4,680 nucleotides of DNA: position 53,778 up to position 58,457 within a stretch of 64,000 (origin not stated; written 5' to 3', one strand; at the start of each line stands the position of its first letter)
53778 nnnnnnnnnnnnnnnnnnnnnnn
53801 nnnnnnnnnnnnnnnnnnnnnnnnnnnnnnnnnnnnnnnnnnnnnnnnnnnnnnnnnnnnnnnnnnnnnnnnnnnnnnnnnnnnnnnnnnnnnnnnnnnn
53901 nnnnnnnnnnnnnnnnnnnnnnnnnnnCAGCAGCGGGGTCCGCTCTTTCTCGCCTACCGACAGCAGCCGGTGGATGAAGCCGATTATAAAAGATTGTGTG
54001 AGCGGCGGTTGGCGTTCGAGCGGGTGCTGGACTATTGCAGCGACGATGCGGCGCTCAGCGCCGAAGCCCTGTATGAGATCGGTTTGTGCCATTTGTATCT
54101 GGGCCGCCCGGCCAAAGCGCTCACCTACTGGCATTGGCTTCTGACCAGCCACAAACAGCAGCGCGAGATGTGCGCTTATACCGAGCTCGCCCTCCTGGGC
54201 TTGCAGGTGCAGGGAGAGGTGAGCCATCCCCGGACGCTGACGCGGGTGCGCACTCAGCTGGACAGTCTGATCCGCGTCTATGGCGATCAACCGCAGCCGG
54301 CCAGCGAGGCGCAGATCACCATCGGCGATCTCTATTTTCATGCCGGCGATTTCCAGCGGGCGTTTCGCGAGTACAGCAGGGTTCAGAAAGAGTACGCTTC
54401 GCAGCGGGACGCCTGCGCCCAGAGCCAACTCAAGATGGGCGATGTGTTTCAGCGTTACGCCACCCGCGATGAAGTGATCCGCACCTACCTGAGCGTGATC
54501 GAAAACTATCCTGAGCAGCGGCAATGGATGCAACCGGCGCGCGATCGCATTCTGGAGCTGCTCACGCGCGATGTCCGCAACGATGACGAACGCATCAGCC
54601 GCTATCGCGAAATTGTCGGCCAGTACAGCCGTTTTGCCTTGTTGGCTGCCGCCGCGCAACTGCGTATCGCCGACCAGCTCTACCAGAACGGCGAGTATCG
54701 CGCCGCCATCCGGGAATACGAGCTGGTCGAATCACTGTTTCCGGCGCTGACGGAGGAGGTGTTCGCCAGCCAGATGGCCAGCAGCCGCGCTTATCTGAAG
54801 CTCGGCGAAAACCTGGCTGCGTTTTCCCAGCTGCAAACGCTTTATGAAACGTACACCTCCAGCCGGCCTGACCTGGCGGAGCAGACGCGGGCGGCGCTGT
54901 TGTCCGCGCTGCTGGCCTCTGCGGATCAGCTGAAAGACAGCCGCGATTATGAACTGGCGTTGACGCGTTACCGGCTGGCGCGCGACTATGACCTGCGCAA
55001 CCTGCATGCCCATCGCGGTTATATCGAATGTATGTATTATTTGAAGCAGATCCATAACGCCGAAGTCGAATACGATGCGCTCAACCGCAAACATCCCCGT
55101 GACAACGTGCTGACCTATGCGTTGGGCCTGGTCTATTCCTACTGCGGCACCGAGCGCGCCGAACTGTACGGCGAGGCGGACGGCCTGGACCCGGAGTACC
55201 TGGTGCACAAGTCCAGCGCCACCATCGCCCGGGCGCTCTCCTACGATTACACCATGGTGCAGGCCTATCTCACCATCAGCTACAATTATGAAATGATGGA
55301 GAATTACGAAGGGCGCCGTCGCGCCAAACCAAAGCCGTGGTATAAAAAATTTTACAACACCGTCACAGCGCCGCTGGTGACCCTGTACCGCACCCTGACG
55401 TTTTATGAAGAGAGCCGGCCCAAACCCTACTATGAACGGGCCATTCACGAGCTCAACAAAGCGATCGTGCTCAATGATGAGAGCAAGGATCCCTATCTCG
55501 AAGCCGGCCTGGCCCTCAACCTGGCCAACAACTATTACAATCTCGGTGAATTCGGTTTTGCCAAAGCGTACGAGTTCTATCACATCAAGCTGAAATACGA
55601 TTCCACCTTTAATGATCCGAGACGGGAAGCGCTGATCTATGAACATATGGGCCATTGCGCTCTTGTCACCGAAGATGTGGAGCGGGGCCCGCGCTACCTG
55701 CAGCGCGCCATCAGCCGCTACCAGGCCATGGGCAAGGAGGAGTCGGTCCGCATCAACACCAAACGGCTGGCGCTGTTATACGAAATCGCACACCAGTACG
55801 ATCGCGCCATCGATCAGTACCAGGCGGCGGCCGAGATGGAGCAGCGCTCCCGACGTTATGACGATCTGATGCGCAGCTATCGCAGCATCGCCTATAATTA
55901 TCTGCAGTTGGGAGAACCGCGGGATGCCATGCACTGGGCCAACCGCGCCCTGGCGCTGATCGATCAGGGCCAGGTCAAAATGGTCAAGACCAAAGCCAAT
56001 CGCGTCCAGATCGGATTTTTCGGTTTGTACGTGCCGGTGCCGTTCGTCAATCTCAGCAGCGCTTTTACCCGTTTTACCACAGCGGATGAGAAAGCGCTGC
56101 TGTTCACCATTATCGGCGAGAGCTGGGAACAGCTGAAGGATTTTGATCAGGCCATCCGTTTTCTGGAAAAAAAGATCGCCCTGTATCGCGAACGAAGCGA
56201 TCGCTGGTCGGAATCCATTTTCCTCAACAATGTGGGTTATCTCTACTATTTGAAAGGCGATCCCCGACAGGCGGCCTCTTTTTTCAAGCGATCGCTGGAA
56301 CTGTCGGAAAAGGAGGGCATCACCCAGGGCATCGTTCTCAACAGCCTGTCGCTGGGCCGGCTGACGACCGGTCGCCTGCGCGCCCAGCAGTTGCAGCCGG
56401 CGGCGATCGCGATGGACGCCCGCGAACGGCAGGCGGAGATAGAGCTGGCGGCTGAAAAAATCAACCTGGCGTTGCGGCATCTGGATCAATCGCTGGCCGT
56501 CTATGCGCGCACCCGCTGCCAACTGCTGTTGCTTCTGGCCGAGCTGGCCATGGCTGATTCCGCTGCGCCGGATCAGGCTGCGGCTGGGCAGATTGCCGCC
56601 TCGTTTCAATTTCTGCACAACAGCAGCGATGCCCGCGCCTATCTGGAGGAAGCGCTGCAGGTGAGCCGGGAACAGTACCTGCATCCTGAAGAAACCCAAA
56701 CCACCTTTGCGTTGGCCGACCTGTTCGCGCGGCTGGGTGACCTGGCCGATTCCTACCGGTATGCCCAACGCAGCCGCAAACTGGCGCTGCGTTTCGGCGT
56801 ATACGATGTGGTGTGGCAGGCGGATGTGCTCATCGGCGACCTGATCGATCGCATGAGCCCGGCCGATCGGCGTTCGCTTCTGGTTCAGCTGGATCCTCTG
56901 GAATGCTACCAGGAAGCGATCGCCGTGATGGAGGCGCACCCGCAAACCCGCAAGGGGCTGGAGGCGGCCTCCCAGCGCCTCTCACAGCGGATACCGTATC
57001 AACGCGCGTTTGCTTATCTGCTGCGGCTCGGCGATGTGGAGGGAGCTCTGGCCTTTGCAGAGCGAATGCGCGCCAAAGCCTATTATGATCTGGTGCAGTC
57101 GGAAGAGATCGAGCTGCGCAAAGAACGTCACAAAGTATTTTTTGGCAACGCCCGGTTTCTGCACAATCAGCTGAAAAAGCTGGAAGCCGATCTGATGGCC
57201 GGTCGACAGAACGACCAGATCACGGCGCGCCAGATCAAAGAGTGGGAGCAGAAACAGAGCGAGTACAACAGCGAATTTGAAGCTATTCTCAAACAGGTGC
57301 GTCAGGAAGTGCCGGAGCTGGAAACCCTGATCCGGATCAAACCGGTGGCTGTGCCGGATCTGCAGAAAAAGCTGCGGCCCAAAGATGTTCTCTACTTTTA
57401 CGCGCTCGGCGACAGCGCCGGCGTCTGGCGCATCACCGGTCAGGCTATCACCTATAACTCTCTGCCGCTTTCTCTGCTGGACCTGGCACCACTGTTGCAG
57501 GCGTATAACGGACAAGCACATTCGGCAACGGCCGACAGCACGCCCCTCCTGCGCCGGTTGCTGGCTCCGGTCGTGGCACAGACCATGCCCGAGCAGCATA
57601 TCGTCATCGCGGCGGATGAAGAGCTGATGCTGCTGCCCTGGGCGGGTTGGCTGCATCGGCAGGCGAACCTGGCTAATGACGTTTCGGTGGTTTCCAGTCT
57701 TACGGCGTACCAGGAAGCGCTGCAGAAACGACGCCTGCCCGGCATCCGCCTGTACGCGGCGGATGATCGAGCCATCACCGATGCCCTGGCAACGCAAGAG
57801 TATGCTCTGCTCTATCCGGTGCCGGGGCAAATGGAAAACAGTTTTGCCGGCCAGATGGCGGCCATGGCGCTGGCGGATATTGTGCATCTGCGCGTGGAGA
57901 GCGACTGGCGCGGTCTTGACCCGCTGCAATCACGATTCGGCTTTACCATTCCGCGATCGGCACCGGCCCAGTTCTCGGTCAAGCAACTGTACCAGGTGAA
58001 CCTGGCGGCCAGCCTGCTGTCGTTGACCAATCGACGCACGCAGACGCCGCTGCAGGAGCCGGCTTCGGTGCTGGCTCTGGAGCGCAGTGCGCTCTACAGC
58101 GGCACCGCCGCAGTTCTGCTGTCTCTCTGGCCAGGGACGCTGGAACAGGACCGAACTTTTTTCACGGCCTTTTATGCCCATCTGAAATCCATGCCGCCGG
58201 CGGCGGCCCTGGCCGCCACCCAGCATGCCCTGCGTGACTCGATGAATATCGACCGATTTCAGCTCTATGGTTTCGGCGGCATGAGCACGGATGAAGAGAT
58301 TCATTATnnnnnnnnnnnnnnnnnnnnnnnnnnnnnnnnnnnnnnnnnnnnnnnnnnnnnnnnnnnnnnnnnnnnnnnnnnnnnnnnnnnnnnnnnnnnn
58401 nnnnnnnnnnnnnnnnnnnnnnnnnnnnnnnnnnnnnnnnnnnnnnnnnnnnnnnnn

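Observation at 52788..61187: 2799-aa secreted TolB-propeller / TPR / pseudo-CHAT / TPR / CHAT fusion protein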

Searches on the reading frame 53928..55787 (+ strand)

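Call 7: search_protein_families(library=pfam, proteins=[window:53928-55787:+], max_evalue=1)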
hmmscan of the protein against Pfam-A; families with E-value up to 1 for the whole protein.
window:53928-55787:+ (620 aa): 8 families
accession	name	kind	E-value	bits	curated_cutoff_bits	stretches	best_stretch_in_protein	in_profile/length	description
PF13174.12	TPR_6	-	2.1e-06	28.5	26.3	2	46-68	1-23/33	Tetratricopeptide repeat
PF13428.12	TPR_14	-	1e-05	26.1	23.5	0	242-273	2-33/44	Tetratricopeptide repeat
PF07719.23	TPR_2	-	1.3e-05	25.3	27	3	45-68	1-24/34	Tetratricopeptide repeat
PF00515.34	TPR_1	-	0.00015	21.9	27.8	1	45-68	1-24/34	Tetratricopeptide repeat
PF13432.12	TPR_16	-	0.00074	20.4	32.7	2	110-157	19-62/65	Tetratricopeptide repeat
PF13424.12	TPR_12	-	0.015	15.9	30.1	2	30-67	30-67/77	Tetratricopeptide repeat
PF10602.15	RPN7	-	0.076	13.1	29.6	1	127-163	37-72/174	26S proteasome subunit RPN7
PF14559.12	TPR_19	-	0.88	10.4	25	1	337-392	3-58/68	Tetratricopeptide repeat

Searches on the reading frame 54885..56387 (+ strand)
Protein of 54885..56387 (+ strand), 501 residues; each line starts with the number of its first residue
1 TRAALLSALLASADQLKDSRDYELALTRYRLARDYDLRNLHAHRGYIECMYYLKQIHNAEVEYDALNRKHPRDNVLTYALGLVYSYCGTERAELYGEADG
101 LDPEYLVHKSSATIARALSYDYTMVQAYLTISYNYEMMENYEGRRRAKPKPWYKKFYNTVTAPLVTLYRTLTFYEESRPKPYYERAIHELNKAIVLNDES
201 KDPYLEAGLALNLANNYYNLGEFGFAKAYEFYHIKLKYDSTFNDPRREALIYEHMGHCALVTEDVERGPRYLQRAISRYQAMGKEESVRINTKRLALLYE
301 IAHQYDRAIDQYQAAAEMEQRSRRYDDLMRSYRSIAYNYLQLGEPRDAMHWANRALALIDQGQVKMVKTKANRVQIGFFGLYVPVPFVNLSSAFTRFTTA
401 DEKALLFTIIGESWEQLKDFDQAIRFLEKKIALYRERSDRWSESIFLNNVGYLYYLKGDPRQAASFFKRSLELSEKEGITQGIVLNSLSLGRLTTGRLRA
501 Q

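Call 84: search_protein_representatives(protein=window:54885-56387:+)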
Query: 501 residues. Proteins with E-value up to 0.001 (for the whole library): 18152; up to 1e-10: 2919; up to 1e-30: 106. The best 150 are listed.
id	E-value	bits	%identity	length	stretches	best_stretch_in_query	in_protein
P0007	3.4e-184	629.8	47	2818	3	2-494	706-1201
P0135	9.2e-175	598.7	39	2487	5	4-495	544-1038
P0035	1.4e-171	588.2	57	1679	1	2-493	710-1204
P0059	2.2e-154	531.5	46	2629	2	6-494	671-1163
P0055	2.9e-147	508.0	51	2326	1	2-494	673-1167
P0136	4.8e-133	461.1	38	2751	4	4-494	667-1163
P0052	2.4e-131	455.5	41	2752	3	6-494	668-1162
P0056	3.5e-129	448.4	46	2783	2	5-471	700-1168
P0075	4.2e-126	438.3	44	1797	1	6-493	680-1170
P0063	6.6e-126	437.6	39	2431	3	4-493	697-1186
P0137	1.4e-125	436.5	45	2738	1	5-475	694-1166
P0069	1.8e-124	432.9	44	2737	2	5-479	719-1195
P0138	2.6e-121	422.4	43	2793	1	9-485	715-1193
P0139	4.8e-117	408.4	39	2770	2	3-491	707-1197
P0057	4.0e-116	405.3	36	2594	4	5-493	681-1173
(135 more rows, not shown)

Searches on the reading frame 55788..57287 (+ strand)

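Call 7: search_protein_families(library=pfam, proteins=[window:55788-57287:+], max_evalue=1)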
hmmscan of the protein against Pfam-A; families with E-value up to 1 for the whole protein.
window:55788-57287:+ (500 aa): 14 families
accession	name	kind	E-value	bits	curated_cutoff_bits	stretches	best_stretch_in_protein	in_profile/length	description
PF13424.12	TPR_12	-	3.4e-18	66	30.1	3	114-175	14-77/77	Tetratricopeptide repeat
PF07719.23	TPR_2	-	3e-09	36.7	27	2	145-174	3-32/34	Tetratricopeptide repeat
PF00515.34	TPR_1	-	2e-07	31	27.8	1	146-174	4-32/34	Tetratricopeptide repeat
PF13176.12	TPR_7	-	0.00042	20.6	27.9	2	147-176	3-32/36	Tetratricopeptide repeat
PF10602.15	RPN7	-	0.001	19.2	29.6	1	396-474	31-108/174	26S proteasome subunit RPN7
PF13181.12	TPR_8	-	0.0023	18.4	25.7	1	146-175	4-33/34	Tetratricopeptide repeat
PF13431.12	TPR_17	-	0.031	15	24.4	0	43-63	9-29/34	Tetratricopeptide repeat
PF11207.13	DUF2989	-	0.052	13.8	23.8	0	151-188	147-184/201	Protein of unknown function (DUF2989)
PF24024.1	DUF7336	-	0.14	12.5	25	0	418-446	25-54/60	Domain of unknown function (DUF7336)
PF13374.12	TPR_10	-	0.15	12.5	27.5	1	146-175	5-34/42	Tetratricopeptide repeat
PF13941.12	MutL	-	0.18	11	27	1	196-325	319-440/450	MutL protein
PF13414.12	TPR_11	-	0.33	11.1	26.8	0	3-16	9-22/42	TPR repeat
PF13432.12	TPR_16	-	0.36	11.8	32.7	1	276-326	10-54/65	Tetratricopeptide repeat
PF25068.1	ARM_TT21_4th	-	0.73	10.5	30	0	1-22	12-33/153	Tetratricopeptide repeat protein 21 forth ARM domain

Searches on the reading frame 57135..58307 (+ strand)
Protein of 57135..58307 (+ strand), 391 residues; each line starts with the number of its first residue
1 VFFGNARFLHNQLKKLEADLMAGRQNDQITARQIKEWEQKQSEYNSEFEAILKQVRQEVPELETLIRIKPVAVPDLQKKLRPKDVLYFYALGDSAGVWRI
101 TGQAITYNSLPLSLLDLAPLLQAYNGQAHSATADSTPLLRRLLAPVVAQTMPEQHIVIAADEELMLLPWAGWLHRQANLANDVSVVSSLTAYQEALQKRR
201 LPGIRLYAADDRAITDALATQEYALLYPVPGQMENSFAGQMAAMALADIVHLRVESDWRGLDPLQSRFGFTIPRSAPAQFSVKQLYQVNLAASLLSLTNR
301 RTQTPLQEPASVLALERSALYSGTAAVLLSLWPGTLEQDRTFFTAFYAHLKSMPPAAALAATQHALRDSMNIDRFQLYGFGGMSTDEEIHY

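Call 7: search_protein_families(library=pfam, proteins=[window:57135-58307:+], max_evalue=1)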
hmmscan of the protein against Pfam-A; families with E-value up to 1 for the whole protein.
window:57135-58307:+ (391 aa): 3 families
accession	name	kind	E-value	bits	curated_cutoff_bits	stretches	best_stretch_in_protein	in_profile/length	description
PF12770.12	CHAT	-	1.8e-14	54.3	24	1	138-373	7-273/289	CHAT domain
PF09325.15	Vps5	-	0.035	14.1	27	1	11-64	149-202/236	Vps5 C terminal like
PF12884.12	TORC_N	-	0.16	13.1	25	1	38-56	13-31/63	Transducer of regulated CREB activity, N terminus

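Call 52: predict_structure(alignment_id=A3)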
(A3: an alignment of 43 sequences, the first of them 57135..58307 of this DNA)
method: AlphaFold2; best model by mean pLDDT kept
length: 391 residues; sequences in the alignment: 43
mean_pLDDT: 90.3   pTM: 0.86
mean pLDDT of the five models: 90.3, 89.4, 89.0, 88.1, 87.5
residues with pLDDT >= 90: 271; 70-90: 104; 50-70: 14; < 50: 2
segments of 3 or more residues with pLDDT < 50: none
pLDDT, mean of each block of 10 residues (from residue 1): 82 86 88 96 93 85 72 92 95 92 95 89 68 68 92 91 92 82 94 94 95 93 94 82 96 95 95 93 95 96 85 95 96 92 97 96 93 94 93 86
secondary structure, 60 per line:
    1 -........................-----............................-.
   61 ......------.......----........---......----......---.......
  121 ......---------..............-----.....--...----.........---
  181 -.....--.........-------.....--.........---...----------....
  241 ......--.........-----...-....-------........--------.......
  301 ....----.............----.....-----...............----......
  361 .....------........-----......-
elements in order: H2-25 H31-58 H60-66 H73-79 E84-91 E95-100 E105-110 H114-126 H136-149 E155-159 H169-177 E182-186 H189-197 E205-209 H212-220 E224-226 H237-246 E249-257 E267-270 E278-281 H282-285 E294-304 H309-321 E326-330 H336-350 H355-365 E375-379 H385-390

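Call 54: fold_search(model_id=the predicted structure, library=pdb)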
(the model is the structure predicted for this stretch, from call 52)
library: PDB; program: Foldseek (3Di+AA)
matches with E <= 10: 546; with E <= 0.001: 31
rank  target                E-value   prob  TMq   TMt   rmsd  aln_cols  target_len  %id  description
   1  8eex_B                1.1e-10  1.00  0.55  0.32  11.5       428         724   12  Cas7-11 in complex with Csx29 (released 2022-11-16)
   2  8d9h_E                9.8e-10  1.00  0.54  0.34   7.9       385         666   12  gRAMP-TPR-CHAT match PFS target RNA(Craspase) (released 2023-06-14)
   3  7y9x_B                1.1e-09  1.00  0.59  0.34  10.8       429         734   12  Structure of the Cas7-11-Csx29-guide RNA complex (released 2022-11-09)
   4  7y8t_B                2.3e-09  1.00  0.49  0.30   6.9       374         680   10  Structure of Cas7-11-crRNA in complex with TPR-CHAT (released 2023-06-28)
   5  8d9f_A                5.5e-09  1.00  0.55  0.35  10.5       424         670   11  gRAMP-TPR-CHAT (Craspase) (released 2023-06-14)
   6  7y85_D                1.2e-08  1.00  0.50  0.32   6.2       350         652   10  CryoEM structure of type III-E CRISPR Craspase gRAMP-crRNA in complex with TPR-CHAT protease bound to self RNA target (released 2022-12-14)
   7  9hn5_A                1.2e-08  1.00  0.53  0.16   7.8       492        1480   12  Cryo-EM structure of human separase bound to phosphorylated SCC1 (100-320 aa) (released 2025-09-03)
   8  8eey_B                1.4e-08  1.00  0.58  0.33   4.9       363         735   12  Cas7-11 in complex with DR-mismatched target RNA, Csx29 and Csx30 (released 2022-11-16)
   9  7y84_C                1.8e-08  1.00  0.54  0.34   5.5       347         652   10  CryoEM structure of type III-E CRISPR Craspase gRAMP-crRNA in complex with TPR-CHAT protease (released 2022-12-14)
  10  9hms_C                1.9e-08  1.00  0.50  0.20   9.4       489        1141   12  Cryo-EM structure of human separase bound to SCC1 (310-550 aa) and SA2 (released 2025-09-03)
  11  7zoq_A                4.3e-08  1.00  0.50  0.27   6.7       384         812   11  Cryo-EM structure of a CRISPR effector in complex with a caspase regulator (released 2022-11-30)
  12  5fc3_B                4.6e-08  1.00  0.49  0.41   8.4       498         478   12  Structural basis of cohesin cleavage by separase (released 2016-03-30)
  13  5mz6_1                4.6e-08  1.00  0.49  0.21  11.5       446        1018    8  Cryo-EM structure of a Separase-Securin complex from Caenorhabditis elegans at 3.8 A resolution (released 2017-03-08)
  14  8rw5                  5.1e-08  1.00  0.46  0.23  11.6       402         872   12  Symmetry expansion of dimeric transmembrane anti-sigma factor DdvA (released 2024-11-06)
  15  9hn0_B                8.9e-08  1.00  0.51  0.14   9.5       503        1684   11  Cryo-EM structure of human separase bound to SCC1 (310-550 aa) (released 2025-09-03)
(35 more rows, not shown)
